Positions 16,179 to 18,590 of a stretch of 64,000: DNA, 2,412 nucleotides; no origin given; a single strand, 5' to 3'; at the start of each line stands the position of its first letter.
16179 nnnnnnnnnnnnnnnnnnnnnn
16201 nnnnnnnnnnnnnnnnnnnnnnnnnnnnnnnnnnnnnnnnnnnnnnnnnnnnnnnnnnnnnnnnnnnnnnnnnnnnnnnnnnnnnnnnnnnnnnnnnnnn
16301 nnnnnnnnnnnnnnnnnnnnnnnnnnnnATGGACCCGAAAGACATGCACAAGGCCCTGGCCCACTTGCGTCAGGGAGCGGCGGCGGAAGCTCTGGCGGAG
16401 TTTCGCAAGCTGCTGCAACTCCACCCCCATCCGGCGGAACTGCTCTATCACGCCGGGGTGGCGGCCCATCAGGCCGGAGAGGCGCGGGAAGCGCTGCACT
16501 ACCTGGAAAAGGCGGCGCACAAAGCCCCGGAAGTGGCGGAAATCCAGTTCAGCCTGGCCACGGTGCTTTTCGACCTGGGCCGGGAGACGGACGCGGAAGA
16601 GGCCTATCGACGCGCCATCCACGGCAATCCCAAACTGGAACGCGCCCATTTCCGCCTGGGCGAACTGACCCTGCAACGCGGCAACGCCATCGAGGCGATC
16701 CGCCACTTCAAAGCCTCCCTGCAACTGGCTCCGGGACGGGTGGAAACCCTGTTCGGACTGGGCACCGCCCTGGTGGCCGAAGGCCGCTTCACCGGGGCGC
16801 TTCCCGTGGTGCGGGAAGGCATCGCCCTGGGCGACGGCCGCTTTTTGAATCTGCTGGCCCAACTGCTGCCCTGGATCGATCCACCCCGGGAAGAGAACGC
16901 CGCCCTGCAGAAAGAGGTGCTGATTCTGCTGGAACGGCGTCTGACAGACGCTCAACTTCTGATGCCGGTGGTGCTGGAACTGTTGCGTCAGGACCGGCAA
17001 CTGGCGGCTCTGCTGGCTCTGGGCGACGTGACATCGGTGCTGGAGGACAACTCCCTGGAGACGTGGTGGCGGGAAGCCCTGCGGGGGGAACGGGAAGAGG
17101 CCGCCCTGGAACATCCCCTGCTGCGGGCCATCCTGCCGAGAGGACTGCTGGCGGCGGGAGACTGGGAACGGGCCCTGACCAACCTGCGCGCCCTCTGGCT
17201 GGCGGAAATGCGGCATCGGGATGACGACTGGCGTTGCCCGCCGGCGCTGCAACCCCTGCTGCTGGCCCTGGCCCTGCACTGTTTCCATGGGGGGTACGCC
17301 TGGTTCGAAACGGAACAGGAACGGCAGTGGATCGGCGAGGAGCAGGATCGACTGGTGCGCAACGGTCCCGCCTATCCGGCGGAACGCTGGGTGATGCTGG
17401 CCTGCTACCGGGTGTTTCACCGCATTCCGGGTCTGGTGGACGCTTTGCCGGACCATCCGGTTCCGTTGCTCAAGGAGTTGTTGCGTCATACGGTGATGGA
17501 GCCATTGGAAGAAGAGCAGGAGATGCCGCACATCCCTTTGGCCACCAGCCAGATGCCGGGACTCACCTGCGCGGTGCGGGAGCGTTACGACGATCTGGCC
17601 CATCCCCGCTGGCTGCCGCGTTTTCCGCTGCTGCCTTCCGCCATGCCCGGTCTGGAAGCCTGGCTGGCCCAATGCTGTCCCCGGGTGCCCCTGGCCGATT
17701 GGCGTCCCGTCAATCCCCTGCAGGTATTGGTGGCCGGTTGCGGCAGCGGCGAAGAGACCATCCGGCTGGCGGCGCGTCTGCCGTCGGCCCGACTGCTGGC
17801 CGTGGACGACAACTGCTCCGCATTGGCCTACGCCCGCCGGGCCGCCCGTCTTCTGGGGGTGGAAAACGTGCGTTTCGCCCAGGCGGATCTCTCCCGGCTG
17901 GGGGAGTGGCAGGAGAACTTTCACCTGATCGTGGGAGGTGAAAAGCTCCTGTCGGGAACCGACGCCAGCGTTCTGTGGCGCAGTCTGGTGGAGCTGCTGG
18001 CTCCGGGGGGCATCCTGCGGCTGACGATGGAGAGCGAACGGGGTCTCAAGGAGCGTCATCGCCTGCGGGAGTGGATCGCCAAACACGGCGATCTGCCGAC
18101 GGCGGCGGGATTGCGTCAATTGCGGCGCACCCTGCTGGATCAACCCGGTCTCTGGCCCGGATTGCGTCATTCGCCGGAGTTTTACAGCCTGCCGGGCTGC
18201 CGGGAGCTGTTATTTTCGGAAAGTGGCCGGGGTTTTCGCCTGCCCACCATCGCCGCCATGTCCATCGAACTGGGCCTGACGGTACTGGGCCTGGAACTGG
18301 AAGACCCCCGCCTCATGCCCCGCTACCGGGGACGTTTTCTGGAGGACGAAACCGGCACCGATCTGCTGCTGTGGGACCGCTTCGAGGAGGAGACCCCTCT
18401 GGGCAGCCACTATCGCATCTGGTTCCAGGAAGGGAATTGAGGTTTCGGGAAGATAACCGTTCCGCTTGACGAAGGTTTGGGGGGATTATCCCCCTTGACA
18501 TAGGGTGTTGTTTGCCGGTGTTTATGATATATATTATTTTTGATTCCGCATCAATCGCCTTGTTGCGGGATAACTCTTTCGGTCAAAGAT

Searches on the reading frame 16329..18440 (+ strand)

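Call 6: search_protein_families(library=ncbifam, proteins=[window:16329-18440:+])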
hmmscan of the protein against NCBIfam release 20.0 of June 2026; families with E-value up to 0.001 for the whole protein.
window:16329-18440:+ (703 aa): 30 families (the best 25 are shown)
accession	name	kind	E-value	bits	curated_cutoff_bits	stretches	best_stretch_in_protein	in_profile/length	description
TIGR02917.1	PEP_TPR_lipo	equivalog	1.7e-14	52.7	312.2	1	12-162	713-861/899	XrtA/PEP-CTERM system TPR-repeat protein PrsT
NF040959.1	MamA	equivalog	1.9e-13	50.3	200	1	8-160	43-195/204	magnetosome protein MamA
NF047371.1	FlcA_CTERM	equivalog_domain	3.1e-11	42.5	300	1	14-98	451-535/646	periplasmic flagellar collar protein FlcA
NF033762.1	social_mot_Tgl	equivalog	2.6e-10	40.1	225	1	36-131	31-127/252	social motility TPR repeat lipoprotein Tgl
NF033920.0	C39_PA2778_fam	equivalog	2.6e-10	40.1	150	2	3-98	156-252/255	PA2778 family cysteine peptidase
TIGR03534.1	RF_mod_PrmC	equivalog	3.1e-09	36.7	199.1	1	462-535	88-161/253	peptide chain release factor N(5)-glutamine methyltransferase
TIGR02521.1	type_IV_pilW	equivalog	4.4e-08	33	154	1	48-132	43-127/234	type IV pilus biogenesis/stability protein PilW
NF002463.0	PRK01683.1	equivalog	2.7e-07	30.4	297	1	463-603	32-165/258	trans-aconitate 2-methyltransferase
TIGR02552.1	LcrH_SycD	equivalog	3.6e-07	30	104.8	1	23-134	5-116/136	SycD/LcrH family type III secretion system chaperone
TIGR02072.1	BioC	equivalog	8.7e-07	29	184.95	1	461-580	33-147/244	malonyl-ACP O-methyltransferase BioC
NF052415.1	T3SS_chap_SctY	equivalog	6.3e-06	26.7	70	1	9-97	13-104/106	type III secretion apparatus assembly chaperone SctY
NF008520.0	PRK11447.1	equivalog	6.7e-06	24.2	858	0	7-70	274-337/1157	cellulose synthase complex outer membrane protein BcsC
NF047507.1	TPR_BatC_Lepto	exception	8.6e-06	25.4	175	1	7-107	29-133/214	TPR repeat-containing protein BatC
TIGR02795.1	tol_pal_ybgF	equivalog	1e-05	26.1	90.1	0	5-98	5-104/119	tol-pal system protein YbgF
TIGR00990.1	3a0801s09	subfamily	1.7e-05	23.7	757.25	1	18-157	313-452/615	mitochondrial import receptor subunit TOM70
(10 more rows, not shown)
